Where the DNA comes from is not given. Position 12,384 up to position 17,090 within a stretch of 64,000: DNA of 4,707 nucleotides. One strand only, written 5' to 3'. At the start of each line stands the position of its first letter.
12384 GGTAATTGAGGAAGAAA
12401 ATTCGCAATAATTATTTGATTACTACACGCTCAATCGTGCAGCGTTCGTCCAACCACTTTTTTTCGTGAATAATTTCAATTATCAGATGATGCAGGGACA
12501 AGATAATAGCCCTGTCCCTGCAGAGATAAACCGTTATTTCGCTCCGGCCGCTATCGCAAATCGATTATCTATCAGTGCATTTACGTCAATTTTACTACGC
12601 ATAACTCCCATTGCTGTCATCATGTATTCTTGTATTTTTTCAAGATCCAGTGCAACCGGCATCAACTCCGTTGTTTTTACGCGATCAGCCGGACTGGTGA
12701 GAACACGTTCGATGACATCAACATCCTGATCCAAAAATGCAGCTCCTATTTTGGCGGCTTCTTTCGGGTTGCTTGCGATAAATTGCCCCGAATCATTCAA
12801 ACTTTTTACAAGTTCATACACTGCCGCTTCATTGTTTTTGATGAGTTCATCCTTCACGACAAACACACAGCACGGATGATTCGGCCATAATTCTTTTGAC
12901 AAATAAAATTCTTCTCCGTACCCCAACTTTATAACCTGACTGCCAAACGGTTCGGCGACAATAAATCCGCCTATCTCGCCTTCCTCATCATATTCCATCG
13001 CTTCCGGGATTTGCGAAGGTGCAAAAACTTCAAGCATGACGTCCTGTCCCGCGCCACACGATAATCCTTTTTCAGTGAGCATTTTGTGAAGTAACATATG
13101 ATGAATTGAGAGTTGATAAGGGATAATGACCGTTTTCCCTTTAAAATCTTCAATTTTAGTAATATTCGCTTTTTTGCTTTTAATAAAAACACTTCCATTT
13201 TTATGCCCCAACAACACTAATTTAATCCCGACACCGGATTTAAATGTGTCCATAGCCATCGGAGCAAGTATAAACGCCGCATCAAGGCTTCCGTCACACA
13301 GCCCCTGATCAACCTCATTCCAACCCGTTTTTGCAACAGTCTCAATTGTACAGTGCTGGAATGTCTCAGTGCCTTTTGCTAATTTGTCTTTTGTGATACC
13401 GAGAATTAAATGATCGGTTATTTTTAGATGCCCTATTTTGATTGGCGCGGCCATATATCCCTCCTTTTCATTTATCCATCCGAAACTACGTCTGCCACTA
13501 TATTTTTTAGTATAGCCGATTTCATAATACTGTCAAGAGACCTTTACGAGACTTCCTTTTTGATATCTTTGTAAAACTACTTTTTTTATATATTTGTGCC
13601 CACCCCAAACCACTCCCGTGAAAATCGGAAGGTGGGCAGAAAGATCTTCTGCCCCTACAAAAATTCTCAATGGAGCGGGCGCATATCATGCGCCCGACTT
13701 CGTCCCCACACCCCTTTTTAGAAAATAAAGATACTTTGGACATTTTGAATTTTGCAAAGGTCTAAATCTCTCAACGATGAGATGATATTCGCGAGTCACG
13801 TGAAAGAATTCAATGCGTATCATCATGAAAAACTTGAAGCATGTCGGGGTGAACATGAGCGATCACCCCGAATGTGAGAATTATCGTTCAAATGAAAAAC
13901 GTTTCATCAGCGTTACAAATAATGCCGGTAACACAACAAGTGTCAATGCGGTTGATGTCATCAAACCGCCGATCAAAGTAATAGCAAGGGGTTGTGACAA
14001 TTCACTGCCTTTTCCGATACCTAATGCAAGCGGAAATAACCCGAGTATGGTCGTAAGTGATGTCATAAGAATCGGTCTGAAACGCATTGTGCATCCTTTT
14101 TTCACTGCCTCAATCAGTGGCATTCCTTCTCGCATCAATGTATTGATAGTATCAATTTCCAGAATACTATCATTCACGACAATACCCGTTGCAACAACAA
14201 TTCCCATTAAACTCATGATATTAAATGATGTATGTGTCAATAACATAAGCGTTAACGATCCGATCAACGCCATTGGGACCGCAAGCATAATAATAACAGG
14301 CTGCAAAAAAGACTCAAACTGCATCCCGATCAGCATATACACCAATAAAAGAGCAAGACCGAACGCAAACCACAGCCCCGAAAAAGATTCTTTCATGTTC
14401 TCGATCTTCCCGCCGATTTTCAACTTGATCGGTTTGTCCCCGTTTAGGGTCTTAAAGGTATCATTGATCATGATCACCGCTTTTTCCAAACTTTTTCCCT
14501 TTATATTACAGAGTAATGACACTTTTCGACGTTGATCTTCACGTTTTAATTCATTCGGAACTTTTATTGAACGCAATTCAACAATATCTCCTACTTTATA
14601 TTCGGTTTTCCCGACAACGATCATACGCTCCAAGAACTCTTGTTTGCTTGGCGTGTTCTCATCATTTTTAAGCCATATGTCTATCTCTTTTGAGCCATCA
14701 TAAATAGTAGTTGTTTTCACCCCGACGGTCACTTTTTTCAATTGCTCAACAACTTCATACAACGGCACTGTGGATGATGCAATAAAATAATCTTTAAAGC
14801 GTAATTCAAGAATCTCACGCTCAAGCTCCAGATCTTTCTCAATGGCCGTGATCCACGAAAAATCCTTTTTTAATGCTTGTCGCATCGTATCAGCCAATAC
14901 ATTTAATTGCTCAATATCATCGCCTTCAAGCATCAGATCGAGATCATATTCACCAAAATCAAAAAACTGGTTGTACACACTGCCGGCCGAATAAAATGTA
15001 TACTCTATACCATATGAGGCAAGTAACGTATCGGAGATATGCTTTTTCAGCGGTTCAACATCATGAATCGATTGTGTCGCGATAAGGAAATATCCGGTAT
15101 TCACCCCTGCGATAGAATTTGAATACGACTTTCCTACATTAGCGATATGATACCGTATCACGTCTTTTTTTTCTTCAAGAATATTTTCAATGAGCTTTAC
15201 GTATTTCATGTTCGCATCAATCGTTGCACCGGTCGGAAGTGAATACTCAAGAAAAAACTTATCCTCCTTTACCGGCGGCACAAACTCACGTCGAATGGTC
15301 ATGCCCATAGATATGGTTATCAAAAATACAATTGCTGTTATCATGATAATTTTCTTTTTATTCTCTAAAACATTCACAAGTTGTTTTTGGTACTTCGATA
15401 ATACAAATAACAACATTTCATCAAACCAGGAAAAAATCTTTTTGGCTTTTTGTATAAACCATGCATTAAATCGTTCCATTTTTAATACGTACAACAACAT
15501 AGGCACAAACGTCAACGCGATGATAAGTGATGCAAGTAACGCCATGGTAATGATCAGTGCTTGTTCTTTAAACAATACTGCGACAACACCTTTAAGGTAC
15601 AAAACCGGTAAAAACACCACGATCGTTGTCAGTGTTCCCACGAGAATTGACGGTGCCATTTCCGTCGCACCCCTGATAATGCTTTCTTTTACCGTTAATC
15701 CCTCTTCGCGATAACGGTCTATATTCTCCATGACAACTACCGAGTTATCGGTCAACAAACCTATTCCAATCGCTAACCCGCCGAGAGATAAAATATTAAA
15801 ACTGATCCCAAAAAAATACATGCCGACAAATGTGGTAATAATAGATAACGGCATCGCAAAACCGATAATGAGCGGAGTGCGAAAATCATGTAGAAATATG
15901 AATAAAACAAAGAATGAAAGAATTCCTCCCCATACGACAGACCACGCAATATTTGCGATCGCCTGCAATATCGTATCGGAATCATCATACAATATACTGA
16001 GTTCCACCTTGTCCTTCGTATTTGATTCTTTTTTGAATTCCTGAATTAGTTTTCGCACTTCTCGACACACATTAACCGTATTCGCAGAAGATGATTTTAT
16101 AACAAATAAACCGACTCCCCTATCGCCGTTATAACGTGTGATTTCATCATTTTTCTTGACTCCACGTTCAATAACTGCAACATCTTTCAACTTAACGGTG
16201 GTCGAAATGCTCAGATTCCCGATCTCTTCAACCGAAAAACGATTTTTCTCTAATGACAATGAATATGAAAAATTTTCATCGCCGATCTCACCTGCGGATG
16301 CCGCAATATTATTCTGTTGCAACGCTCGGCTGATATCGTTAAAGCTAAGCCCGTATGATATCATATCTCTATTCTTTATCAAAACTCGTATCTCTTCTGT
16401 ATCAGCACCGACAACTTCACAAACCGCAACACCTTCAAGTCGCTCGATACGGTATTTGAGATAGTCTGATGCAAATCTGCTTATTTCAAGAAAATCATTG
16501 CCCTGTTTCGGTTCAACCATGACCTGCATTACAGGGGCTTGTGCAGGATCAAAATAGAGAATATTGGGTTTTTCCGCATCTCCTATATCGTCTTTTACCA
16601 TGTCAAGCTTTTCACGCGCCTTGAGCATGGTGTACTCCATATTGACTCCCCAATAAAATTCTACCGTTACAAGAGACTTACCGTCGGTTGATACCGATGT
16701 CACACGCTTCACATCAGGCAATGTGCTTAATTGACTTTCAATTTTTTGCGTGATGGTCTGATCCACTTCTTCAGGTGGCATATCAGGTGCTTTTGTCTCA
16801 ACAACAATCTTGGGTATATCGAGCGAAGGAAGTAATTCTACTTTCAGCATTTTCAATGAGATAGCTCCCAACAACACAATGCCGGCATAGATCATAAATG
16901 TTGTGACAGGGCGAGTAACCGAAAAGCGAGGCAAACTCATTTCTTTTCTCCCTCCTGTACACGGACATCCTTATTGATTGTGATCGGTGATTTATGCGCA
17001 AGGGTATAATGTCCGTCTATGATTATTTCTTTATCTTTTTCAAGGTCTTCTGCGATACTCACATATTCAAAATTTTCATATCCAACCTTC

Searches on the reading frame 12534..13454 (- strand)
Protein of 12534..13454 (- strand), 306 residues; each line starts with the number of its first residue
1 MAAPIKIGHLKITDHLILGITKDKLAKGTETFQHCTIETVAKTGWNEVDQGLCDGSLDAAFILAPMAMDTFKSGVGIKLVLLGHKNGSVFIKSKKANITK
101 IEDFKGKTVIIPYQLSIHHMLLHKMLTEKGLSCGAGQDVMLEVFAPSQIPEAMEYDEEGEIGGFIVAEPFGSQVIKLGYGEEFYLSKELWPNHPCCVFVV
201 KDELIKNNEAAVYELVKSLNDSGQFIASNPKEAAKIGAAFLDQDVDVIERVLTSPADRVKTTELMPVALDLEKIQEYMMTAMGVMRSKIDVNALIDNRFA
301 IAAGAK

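Call 44: search_protein_families(library=pfam, proteins=[window:12534-13454:-], max_evalue=0.0001)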
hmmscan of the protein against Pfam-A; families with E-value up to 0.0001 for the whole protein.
window:12534-13454:- (306 aa): 2 families
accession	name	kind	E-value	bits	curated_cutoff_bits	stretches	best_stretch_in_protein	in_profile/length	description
PF13379.11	NMT1_2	-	5.8e-29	102.1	24.7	1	4-235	7-246/252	NMT1-like family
PF09084.16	NMT1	-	2.2e-09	38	20.5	1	83-233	70-216/216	NMT1/THI5 like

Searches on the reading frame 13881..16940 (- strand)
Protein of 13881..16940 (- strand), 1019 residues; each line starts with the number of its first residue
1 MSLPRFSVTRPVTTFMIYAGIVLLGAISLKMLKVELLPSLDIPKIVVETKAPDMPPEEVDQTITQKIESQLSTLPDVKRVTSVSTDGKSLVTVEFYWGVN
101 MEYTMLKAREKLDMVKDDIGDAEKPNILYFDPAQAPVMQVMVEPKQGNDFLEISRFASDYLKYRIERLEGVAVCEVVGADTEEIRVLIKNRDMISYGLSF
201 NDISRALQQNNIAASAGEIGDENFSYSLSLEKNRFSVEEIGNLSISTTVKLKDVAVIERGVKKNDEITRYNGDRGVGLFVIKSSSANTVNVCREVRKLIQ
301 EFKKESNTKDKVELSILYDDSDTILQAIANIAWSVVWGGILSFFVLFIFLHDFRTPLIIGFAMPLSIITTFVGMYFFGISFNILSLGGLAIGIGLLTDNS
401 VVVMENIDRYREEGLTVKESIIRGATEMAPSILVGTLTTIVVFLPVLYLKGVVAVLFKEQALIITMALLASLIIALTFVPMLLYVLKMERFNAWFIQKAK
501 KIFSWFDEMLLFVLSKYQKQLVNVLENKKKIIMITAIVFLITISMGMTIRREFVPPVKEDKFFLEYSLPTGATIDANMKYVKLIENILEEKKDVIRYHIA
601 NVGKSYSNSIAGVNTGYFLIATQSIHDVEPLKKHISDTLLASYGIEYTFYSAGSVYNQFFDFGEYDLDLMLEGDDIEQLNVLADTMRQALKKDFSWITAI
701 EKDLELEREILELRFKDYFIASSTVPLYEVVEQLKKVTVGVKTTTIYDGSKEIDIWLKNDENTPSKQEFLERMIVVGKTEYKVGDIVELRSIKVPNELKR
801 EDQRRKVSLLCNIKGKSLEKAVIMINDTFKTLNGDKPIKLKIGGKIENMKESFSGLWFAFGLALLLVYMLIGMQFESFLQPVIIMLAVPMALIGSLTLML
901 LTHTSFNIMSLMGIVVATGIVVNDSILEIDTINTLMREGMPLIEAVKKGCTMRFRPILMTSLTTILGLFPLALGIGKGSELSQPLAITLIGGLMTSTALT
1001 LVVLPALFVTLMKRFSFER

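Call 44: search_protein_families(library=pfam, proteins=[window:13881-16940:-], max_evalue=0.0001)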
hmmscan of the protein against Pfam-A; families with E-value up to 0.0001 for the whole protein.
window:13881-16940:- (1019 aa): 1 family
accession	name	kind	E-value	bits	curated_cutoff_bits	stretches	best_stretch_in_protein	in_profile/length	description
PF00873.25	ACR_tran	-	2.2e-202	675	28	1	5-1011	3-1020/1021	AcrB/AcrD/AcrF family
